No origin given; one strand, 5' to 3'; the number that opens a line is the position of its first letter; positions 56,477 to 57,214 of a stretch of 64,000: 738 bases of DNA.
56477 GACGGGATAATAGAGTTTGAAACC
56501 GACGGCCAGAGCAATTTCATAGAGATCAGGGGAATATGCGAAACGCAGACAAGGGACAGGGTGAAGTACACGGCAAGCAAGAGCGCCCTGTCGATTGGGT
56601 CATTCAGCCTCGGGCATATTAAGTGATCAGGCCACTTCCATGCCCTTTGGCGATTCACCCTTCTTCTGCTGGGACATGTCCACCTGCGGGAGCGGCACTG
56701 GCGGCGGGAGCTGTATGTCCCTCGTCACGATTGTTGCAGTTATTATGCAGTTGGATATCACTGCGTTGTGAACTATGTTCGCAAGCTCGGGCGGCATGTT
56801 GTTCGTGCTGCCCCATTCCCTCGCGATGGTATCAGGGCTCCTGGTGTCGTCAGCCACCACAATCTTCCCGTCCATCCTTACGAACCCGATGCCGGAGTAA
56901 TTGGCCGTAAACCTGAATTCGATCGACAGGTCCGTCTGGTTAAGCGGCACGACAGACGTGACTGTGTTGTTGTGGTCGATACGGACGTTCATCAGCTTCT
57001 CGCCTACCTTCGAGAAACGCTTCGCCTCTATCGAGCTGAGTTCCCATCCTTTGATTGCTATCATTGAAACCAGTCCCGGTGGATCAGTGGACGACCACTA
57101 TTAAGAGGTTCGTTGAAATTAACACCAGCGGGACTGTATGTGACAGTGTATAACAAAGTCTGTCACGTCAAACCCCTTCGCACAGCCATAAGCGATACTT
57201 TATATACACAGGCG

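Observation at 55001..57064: Zinc-ribbon/coiled-coil/KaiC-like protein with degenerate Walker A, abutting a convergent hypothetical gene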

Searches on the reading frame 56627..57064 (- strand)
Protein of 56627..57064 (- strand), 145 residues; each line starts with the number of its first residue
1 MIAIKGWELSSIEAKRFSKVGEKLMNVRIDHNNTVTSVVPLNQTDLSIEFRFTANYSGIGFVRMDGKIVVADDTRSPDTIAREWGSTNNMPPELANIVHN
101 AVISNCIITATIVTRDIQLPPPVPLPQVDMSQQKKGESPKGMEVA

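Call 3: search_protein_families(library=pfam, proteins=[window:56627-57064:-], max_evalue=0.1)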
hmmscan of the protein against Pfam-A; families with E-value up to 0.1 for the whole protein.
window:56627-57064:- (145 aa): 1 family
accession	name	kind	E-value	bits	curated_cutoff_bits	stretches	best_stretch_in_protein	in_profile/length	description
PF22187.2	DUF6946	-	0.076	12.8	27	0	75-120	23-69/214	Domain of unknown function (DUF6946)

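Call 4: search_protein_families(library=ncbifam, proteins=[window:56627-57064:-], max_evalue=0.1)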
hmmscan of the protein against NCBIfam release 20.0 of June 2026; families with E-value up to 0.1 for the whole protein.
window:56627-57064:- (145 aa): 0 families

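Call 10: find_homologous_proteins(query=window:56627-57064:-)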
Query window:56627-57064:- (145 aa): 62 proteins with E <= 0.001 among 67 candidates.
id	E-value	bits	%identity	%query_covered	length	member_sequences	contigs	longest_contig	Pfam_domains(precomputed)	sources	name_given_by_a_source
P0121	7.4e-90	316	100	100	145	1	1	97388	-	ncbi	-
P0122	7.0e-86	303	94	100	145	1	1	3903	-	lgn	-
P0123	2.5e-85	301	92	100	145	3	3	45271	-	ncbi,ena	-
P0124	3.6e-84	297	91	100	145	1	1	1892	-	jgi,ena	jgi:hypothetical protein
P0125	4.6e-84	297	91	100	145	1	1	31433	-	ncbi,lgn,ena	-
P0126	4.9e-84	297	92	100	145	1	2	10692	-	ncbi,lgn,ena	-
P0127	1.4e-83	296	92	100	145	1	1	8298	-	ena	-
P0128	8.6e-80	283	88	100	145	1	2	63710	-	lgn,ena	-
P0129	1.9e-79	282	88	100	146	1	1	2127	-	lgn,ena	-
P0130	2.0e-78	279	86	100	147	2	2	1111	-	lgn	-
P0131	2.5e-78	279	86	100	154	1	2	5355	-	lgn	-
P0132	4.5e-78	278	86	100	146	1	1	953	-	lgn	-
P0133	6.3e-76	271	84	100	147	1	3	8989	-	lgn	-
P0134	2.7e-61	223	67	100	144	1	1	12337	-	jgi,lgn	-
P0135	9.7e-60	218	63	100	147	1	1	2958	-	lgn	-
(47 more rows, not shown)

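Call 23: search_solved_structures(query=window:56627-57064:-, max_evalue=10)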
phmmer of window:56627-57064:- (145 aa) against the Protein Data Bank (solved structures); distinct sequences matched with E-value up to 10: 2.
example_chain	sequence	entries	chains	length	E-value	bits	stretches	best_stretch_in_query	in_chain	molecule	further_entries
1h41_A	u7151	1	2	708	0.2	14.8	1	40-99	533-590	ALPHA-GLUCURONIDASE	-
1gqi_A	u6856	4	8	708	0.2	14.8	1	40-99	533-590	ALPHA-GLUCURONIDASE | ALPHA-D-GLUCURONIDASE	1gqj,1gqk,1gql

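Call 26: predict_structure(alignment_id=A3)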
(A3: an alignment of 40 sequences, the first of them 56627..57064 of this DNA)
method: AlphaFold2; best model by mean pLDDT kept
length: 145 residues; sequences in the alignment: 40
mean_pLDDT: 85.6   pTM: 0.75
mean pLDDT of the five models: 85.6, 83.8, 83.4, 82.7, 82.4
residues with pLDDT >= 90: 97; 70-90: 26; 50-70: 9; < 50: 13
segments of 3 or more residues with pLDDT < 50: 133-145
pLDDT, mean of each block of 10 residues (from residue 1): 93 91 80 95 95 93 97 91 93 93 94 91 69 45 41
secondary structure, 60 per line:
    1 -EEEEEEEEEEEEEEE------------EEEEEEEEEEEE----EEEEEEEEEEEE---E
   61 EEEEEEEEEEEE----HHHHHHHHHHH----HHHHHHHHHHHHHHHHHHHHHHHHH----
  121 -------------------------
elements in order: E2-16 E29-40 E45-56 E60-72 H77-87 H92-116
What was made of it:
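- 56627..57064 (-): Convergent gene for the 145-aa SecB-fold partner protein. AF2 pLDDT 85.6 (call 26).
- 56630..56644 (-): Invariant C-terminal tail G-M-E-V-A at the end of a disordered basic linker; candidate docking peptide. Residues 133-145 have pLDDT <50 (call 26).
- On SecB / SecB-like chaperones (145-aa partner): Model pLDDT is 85.6 (call 26).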

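Call 50: find_homologous_proteins(query=A3, max_evalue=0.001)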
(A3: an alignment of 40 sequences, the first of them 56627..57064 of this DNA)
Query A3 (40 sequences) (145 aa, profile of the alignment): 684 proteins with E <= 0.001 among 1997 candidates; the best 120 are listed.
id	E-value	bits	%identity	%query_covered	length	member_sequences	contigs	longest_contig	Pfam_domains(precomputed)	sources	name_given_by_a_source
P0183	2.4e-77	275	44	98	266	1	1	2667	-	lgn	-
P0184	2.4e-72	259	45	98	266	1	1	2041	-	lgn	-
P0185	3.6e-65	236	40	94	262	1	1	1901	-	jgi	jgi:hypothetical protein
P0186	6.3e-61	222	49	98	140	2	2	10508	-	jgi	-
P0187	1.2e-60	221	48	95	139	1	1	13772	-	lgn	-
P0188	1.2e-60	221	47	95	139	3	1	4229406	-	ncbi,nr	ncbi:MAG: hypothetical protein JSV09_08765 [Thermoplasmata archaeon]|nr:MAG: hypothetical protein JS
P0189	1.3e-60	221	49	98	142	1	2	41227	-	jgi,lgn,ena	-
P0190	2.0e-60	221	45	98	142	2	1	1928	-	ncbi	-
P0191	3.5e-60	220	49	95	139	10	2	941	-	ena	-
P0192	4.4e-60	220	48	98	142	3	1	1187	-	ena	-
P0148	6.1e-60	219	47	100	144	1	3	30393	-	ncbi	-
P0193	7.8e-60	219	46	97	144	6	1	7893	-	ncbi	-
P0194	7.9e-60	219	46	97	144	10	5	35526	-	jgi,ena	jgi:hypothetical protein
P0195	9.4e-60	218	47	99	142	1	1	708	-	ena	-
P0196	9.6e-60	218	47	99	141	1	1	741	-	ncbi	-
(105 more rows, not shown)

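Call 54: search_protein_families(library=pfam, proteins=[P0183], max_evalue=0.01)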
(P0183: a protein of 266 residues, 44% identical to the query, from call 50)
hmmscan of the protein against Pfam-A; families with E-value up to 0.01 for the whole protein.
P0183 (266 aa): 0 families

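Call 60: search_protein_representatives(alignment_id=A3)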
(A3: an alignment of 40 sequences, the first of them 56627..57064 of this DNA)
Query: 40 sequences, 142 profile positions. Proteins with E-value up to 0.001 (for the whole library): 1085; up to 1e-10: 381; up to 1e-30: 36. The best 150 are listed.
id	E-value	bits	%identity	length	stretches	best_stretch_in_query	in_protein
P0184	7.7e-73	259.2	-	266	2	3-142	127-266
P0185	1.1e-65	235.9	-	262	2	3-142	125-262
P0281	9.6e-55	200.5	-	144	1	1-142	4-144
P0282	3.7e-51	188.9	-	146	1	1-141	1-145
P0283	5.2e-51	188.4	-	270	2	8-142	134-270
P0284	9.8e-46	171.3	-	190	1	2-134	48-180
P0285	1.3e-45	170.9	-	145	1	1-141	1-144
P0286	2.9e-44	166.5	-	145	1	1-142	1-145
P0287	6.3e-44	165.5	-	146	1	3-133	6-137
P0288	1.1e-43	164.7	-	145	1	1-142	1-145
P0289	1.2e-43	164.6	-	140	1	1-141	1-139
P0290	1.4e-43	164.3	-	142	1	1-142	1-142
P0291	2.1e-43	163.7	-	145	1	1-140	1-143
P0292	7.9e-43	161.9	-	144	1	1-141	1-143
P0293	6.5e-42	158.9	-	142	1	3-138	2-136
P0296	6.9e-40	152.4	-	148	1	1-132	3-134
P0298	3.7e-39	150.0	-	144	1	1-135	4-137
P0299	1.3e-38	148.2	-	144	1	1-138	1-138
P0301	1.8e-37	144.5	-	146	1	1-130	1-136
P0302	2.1e-35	137.9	-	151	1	2-131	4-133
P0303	2.1e-35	137.8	-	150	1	3-132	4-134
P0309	8.4e-33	129.4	-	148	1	1-132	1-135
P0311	1.2e-31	125.7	-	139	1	3-134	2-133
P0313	5.8e-31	123.4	-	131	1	3-128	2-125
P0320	3.0e-26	108.1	-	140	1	1-142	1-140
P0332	1.4e-21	93.0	-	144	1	6-136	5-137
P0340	4.3e-20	88.2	-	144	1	3-131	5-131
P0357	2.8e-18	82.3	-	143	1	3-131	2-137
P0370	2.9e-17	79.0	-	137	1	5-130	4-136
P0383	1.6e-16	76.6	-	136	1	1-131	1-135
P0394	6.9e-16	74.6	-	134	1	1-126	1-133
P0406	2.5e-15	72.8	-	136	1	1-127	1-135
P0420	5.2e-15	71.7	-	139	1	1-130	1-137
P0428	9.4e-15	70.9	-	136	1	1-129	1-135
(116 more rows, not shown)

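Call 61: search_protein_families(library=pfam, proteins=[P0320, P0332, P0340, P0357, P0370, P0383, P0394, P0406, P0420, P0428], max_evalue=0.1)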
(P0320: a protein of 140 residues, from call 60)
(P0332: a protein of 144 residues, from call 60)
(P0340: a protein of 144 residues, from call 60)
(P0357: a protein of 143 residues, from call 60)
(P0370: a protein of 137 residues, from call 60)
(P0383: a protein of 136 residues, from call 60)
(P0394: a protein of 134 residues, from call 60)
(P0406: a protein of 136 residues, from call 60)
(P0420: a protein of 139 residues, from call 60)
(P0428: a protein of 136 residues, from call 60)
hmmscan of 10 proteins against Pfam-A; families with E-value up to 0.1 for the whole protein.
P0320 (140 aa): 0 families

P0332 (144 aa): 0 families

P0340 (144 aa): 0 families

P0357 (143 aa): 0 families

P0370 (137 aa): 0 families

P0383 (136 aa): 2 families
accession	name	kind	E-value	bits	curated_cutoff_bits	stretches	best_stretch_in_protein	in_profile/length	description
PF10665.14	Minor_capsid_1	-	0.0082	16.9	25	1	23-76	33-82/105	Minor capsid protein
PF01817.26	CM_2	-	0.091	13.4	27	0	56-106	21-75/80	Chorismate mutase type II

P0394 (134 aa): 0 families

P0406 (136 aa): 1 family
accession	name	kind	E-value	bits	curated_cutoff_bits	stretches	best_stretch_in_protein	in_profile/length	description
PF13456.12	RVT_3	-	0.0092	16.3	21.6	1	67-122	60-114/123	Reverse transcriptase-like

P0420 (139 aa): 0 families

P0428 (136 aa): 2 families
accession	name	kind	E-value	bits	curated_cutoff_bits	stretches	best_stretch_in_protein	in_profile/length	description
PF00549.24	Ligase_CoA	-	0.025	15.1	24.5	0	58-90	48-80/128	CoA-ligase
PF09567.15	RE_MamI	-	0.025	14.7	25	1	48-103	89-143/183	MamI restriction endonuclease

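Call 62: list_cluster_members(proteins=[P0320, P0332, P0340, P0357, P0370, P0383, P0394, P0406, P0420, P0428])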
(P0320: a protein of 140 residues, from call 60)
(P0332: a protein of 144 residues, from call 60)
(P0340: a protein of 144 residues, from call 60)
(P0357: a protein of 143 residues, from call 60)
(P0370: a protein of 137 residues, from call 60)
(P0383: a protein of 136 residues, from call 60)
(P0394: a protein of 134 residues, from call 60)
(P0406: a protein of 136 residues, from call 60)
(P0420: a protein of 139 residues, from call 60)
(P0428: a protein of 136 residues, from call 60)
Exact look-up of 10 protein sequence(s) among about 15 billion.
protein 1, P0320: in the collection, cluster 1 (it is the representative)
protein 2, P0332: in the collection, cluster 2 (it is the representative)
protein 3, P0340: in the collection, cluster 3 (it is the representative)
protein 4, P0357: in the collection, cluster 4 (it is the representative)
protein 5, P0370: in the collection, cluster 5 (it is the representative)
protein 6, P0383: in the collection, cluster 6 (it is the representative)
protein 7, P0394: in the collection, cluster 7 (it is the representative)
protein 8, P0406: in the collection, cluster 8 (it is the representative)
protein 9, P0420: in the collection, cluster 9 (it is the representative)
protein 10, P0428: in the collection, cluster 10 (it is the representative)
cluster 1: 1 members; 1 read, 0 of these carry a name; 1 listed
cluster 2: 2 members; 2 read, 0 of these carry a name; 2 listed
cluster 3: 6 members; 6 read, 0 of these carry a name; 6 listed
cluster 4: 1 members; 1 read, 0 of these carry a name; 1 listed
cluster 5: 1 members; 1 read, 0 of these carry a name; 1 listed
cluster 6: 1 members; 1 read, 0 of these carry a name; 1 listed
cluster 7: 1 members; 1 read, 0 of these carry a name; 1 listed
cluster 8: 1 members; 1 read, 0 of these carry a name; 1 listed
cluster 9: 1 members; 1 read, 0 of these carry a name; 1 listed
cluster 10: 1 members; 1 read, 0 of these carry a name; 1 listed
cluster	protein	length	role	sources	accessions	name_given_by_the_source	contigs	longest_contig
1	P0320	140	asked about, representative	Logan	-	-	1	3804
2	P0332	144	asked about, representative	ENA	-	-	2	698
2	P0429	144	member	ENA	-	-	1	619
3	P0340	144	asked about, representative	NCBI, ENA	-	-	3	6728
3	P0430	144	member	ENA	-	-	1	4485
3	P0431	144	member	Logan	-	-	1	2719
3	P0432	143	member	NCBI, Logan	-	-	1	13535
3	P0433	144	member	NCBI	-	-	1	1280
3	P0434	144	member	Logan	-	-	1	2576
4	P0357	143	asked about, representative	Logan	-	-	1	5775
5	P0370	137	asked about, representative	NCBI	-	-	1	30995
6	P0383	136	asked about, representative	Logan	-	-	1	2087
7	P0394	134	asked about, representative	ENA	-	-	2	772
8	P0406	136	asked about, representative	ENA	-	-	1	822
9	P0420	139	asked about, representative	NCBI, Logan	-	-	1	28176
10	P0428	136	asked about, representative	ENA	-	-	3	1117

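Call 63: find_encoding_contigs(protein=P0370, flank=5000, max_places=1)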
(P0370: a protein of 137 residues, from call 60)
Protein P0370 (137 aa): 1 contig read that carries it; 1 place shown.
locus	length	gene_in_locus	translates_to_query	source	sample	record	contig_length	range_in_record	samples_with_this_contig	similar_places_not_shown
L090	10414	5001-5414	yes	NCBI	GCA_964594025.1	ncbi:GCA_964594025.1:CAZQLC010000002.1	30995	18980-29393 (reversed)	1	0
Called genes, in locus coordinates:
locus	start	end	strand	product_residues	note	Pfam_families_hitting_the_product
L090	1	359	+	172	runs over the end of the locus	PF01928:CYTH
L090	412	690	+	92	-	-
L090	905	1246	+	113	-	-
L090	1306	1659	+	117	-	PF24709:DUF7670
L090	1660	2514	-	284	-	PF05552:MS_channel_1st_1 (weak), PF21088:MS_channel_1st, PF00924:MS_channel_2nd, PF21082:MS_channel_3rd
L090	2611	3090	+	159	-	PF01988:VIT1 (weak)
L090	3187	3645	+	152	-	-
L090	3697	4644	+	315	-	PF04055:Radical_SAM, PF08608:Wyosine_form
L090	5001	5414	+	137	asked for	-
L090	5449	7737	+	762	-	PF02359:CDC48_N, PF02933:CDC48_2, PF05496:RuvB_N (weak), PF13191:AAA_16 (weak), PF00004:AAA, PF17862:AAA_lid_3, PF00004:AAA, PF17862:AAA_lid_3, +27 more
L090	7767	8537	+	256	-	PF01784:DUF34_NIF3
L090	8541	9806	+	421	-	PF18195:GatD_N, PF00710:Asparaginase, PF17763:Asparaginase_C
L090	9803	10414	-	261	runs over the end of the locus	-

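Call 64: find_encoding_contigs(protein=P0420, flank=5000, max_places=1)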
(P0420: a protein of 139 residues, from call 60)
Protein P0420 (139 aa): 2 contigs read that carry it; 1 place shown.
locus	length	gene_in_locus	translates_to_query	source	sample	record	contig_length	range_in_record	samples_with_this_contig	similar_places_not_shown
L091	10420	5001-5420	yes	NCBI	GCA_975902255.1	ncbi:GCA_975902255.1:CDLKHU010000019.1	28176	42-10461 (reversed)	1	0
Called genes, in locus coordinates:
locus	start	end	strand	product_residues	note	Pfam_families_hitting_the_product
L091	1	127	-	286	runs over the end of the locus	PF03477:ATP-cone (weak), PF04471:Mrr_cat (faint), PF22357:AF1548-like_C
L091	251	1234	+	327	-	PF10092:DUF2330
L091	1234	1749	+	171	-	-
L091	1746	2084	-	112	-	PF04430:DUF498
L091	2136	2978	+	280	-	PF01180:DHO_dh, PF03060:NMO (faint)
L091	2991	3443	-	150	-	-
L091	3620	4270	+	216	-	-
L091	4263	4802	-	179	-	PF01965:DJ-1_PfpI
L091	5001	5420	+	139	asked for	-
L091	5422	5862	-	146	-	-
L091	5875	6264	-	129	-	-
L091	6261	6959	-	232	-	-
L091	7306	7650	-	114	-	-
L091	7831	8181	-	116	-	-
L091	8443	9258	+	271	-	-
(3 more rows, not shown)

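Call 67: search_solved_structures(query=A3, max_evalue=10, show_alignments=2)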
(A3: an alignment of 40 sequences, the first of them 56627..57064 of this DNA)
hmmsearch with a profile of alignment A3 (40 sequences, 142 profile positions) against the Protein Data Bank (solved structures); distinct sequences matched with E-value up to 10: 1.
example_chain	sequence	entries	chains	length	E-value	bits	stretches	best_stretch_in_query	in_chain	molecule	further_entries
9ugr_A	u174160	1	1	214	2.2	11.3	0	73-98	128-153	Syn-F4-Link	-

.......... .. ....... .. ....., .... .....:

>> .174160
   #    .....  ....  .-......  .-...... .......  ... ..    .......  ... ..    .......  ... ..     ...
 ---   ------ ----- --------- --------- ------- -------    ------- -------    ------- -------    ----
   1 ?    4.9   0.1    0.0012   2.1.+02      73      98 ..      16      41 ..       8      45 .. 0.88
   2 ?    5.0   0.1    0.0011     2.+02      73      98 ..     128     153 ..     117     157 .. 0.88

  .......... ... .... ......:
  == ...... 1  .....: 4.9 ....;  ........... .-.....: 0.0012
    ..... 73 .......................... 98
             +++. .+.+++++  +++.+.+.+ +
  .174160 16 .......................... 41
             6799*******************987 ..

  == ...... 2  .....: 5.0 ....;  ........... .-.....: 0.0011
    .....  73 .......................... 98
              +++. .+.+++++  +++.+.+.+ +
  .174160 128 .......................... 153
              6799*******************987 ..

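Call 68: search_protein_families(library=padloc, proteins=[window:56627-57064:-], max_evalue=0.01)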
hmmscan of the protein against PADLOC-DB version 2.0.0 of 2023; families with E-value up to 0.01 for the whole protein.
window:56627-57064:- (145 aa): 0 families

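Call 71: find_encoding_contigs(protein=P0340, flank=4000, max_places=2)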
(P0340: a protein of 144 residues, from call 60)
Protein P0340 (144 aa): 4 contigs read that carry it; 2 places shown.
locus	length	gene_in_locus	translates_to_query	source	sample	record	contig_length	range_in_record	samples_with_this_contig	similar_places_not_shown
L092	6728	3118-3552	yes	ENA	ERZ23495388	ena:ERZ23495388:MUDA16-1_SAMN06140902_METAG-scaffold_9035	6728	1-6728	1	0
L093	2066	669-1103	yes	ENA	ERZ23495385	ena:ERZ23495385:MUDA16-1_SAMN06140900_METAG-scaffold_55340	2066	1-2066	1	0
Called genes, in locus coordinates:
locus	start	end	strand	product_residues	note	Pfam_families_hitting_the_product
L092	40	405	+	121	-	-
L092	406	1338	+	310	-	PF01368:DHH, PF02272:DHHA1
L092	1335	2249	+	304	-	PF04055:Radical_SAM, PF08608:Wyosine_form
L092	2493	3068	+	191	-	-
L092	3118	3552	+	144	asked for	-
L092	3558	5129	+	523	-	PF01409:tRNA-synt_2d, PF18006:SepRS_C (weak)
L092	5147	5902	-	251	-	PF05116:S6PP, PF08282:Hydrolase_3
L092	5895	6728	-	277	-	?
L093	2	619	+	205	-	?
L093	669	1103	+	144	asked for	-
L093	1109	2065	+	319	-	?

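Call 72: find_encoding_contigs(protein=P0302, flank=4000, max_places=2)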
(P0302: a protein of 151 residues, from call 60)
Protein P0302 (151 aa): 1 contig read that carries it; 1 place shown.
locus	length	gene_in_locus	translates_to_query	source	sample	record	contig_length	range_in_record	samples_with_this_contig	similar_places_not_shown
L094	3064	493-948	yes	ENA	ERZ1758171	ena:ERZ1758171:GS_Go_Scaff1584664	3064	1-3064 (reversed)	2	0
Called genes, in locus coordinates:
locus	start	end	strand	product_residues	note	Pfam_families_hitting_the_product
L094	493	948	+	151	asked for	-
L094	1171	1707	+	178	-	-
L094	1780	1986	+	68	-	-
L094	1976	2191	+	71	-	-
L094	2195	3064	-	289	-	?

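Call 73: find_encoding_contigs(protein=P0293, flank=4000, max_places=2)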
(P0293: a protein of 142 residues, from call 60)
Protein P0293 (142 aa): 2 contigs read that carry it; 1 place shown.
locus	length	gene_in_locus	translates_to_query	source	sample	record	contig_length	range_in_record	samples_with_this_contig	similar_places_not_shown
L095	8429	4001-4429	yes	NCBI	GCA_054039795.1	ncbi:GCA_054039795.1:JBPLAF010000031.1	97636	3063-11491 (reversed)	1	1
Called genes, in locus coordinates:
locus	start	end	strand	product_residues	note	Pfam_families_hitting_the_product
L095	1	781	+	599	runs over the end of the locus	PF09972:DUF2207 (weak), PF20990:DUF2207_C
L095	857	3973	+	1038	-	PF00270:DEAD, PF04851:ResIII, PF00176:SNF2-rel_dom, PF00271:Helicase_C (faint), PF01751:Toprim, PF01131:Topoisom_bac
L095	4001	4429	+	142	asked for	-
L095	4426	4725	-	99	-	PF02150:Zn_ribbon_RPB9, PF07282:Cas12f1-like_TNB (faint), PF08271:Zn_Ribbon_TF (faint), PF08274:Zn_Ribbon_YjdM (faint), PF12760:Zn_ribbon_IS1595 (faint), PF13240:Zn_Ribbon_1 (faint), PF13248:Zn_ribbon_3 (faint), PF01096:Zn_ribbon_TFIIS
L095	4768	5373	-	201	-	PF13489:Methyltransf_23 (weak), PF01209:Ubie_methyltran (weak), PF08241:Methyltransf_11, PF08242:Methyltransf_12 (weak), PF13649:Methyltransf_25, PF13847:Methyltransf_31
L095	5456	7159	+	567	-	PF02730:AFOR_N, PF01314:AFOR_C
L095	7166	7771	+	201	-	PF00352:TBP, PF11858:DUF3378 (faint), PF00352:TBP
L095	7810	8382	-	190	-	PF02830:V4R (weak)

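Call 80: fold_search(model_id=the predicted structure, library=pdb)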
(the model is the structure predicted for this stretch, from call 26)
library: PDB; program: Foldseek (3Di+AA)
matches with E <= 10: 1187; with E <= 0.001: 8
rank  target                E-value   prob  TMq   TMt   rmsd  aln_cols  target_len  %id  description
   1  5mtw_B                1.2e-04  1.00  0.54  0.56   4.8       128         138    9  Mycobacterium tuberculosis Rv1957 SecB-like chaperone in complex with a ChAD peptide from Rv1956 HigA1 antitoxin (released 2018-10-24)
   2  5mtw_C                3.1e-04  1.00  0.53  0.55   4.9       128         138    9  Mycobacterium tuberculosis Rv1957 SecB-like chaperone in complex with a ChAD peptide from Rv1956 HigA1 antitoxin (released 2018-10-24)
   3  1qyn_A                3.3e-04  1.00  0.55  0.58   7.1       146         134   12  Crystal Structure of SecB from Escherichia coli (released 2003-12-09)
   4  1fx3_D                3.7e-04  1.00  0.58  0.62   8.2       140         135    7  CRYSTAL STRUCTURE OF H. INFLUENZAE SECB (released 2000-12-06)
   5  5mtw_A                3.9e-04  1.00  0.54  0.56   4.7       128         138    9  Mycobacterium tuberculosis Rv1957 SecB-like chaperone in complex with a ChAD peptide from Rv1956 HigA1 antitoxin (released 2018-10-24)
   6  5mtw_D                4.1e-04  1.00  0.52  0.55   5.0       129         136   11  Mycobacterium tuberculosis Rv1957 SecB-like chaperone in complex with a ChAD peptide from Rv1956 HigA1 antitoxin (released 2018-10-24)
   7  1qyn_D                5.9e-04  1.00  0.57  0.60   9.4       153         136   11  Crystal Structure of SecB from Escherichia coli (released 2003-12-09)
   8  1qyn_B                7.6e-04  1.00  0.61  0.66   7.7       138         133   10  Crystal Structure of SecB from Escherichia coli (released 2003-12-09)
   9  1fx3_A                1.1e-03  1.00  0.52  0.53   8.4       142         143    8  CRYSTAL STRUCTURE OF H. INFLUENZAE SECB (released 2000-12-06)
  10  1ozb_A                1.3e-03  1.00  0.45  0.45   6.6       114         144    8  Crystal Structure of SecB complexed with SecA C-terminus (released 2003-10-14)
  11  1qyn_C                1.9e-03  1.00  0.56  0.61   6.9       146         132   12  Crystal Structure of SecB from Escherichia coli (released 2003-12-09)
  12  1fx3_C                2.1e-03  1.00  0.56  0.57   4.8       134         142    6  CRYSTAL STRUCTURE OF H. INFLUENZAE SECB (released 2000-12-06)
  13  1fx3_B                2.2e-03  1.00  0.54  0.53   4.9       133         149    7  CRYSTAL STRUCTURE OF H. INFLUENZAE SECB (released 2000-12-06)
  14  1ozb_E                2.4e-03  1.00  0.47  0.48   9.2       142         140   10  Crystal Structure of SecB complexed with SecA C-terminus (released 2003-10-14)
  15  1ozb_G                2.7e-03  1.00  0.39  0.38   2.8        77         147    6  Crystal Structure of SecB complexed with SecA C-terminus (released 2003-10-14)
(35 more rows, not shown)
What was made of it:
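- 56627..57064 (-): Foldseek top 22 hits are all SecB or SecB-like (call 80).
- On SecB / SecB-like chaperones (145-aa partner): Foldseek's top 22 hits are all SecB or SecB-like, with TM about 0.55 (call 80).
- Closest known: SecB and the SecB-like TAC chaperone Rv1957. Same: Foldseek's top 22 hits are all SecB-like (call 80).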
